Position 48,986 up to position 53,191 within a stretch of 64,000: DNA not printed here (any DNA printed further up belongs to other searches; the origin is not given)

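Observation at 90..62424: Nearly every intergenic spacer is assembled from one shared vocabulary of short words in tandem and inverted arrays (REP/BIME-like mosaic)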

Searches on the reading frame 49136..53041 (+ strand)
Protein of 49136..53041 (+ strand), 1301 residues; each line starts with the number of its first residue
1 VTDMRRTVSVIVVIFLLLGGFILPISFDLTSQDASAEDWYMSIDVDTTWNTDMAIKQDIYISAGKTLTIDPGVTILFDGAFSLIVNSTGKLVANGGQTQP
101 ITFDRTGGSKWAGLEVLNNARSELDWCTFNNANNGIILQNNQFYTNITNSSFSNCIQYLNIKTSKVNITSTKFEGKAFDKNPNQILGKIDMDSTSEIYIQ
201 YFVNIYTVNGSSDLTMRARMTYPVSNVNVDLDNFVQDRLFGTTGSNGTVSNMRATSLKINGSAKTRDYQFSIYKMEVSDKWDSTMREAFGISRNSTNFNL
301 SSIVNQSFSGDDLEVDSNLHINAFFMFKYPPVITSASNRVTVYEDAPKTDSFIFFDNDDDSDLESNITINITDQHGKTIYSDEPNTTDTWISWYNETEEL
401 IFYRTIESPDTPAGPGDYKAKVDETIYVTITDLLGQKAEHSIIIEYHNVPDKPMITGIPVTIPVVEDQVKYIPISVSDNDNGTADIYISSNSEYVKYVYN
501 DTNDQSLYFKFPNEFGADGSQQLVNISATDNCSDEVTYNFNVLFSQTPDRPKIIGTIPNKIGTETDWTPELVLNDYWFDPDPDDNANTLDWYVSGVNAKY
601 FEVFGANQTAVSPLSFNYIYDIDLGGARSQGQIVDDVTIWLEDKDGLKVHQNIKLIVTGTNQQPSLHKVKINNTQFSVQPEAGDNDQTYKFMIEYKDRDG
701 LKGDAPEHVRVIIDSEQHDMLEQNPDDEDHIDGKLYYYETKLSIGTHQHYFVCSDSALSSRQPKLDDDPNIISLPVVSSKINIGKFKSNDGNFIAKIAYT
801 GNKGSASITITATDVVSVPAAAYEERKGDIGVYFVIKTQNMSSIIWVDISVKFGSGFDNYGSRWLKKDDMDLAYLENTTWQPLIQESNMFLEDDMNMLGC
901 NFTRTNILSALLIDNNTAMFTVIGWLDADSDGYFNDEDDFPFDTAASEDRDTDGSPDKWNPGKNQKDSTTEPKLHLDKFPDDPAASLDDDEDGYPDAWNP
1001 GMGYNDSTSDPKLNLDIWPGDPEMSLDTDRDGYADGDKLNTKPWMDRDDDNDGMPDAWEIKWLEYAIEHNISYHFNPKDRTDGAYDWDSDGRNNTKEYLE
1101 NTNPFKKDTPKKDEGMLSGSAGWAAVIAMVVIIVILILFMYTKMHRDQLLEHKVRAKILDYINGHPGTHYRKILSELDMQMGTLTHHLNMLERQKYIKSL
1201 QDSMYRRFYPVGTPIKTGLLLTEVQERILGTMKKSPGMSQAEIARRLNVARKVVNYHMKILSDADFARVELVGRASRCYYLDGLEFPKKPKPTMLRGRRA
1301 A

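Call 10: search_protein_families(library=pfam, proteins=[window:49136-53041:+])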
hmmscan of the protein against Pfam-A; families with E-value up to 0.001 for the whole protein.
window:49136-53041:+ (1301 aa): 6 families
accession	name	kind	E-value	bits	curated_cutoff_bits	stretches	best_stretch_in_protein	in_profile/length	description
PF24266.1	HTH_HVO_0163_N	-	1e-13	51.6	31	1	1153-1211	2-60/70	HVO_0163, N-terminal HTH domain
PF12840.13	HTH_20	-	5.3e-13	49.2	27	2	1227-1270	8-51/51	Helix-turn-helix domain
PF13412.12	HTH_24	-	1.3e-12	47.5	21.9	1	1222-1264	2-44/48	Winged helix-turn-helix DNA-binding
PF01022.26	HTH_5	-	6.6e-06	26.3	22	0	1227-1267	6-45/47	Bacterial regulatory protein, arsR family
PF12802.13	MarR_2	-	1.3e-05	25.6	27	0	1225-1270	7-53/61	MarR family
PF01047.28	MarR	-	1.9e-05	24.9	24.6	0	1221-1266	1-46/59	MarR family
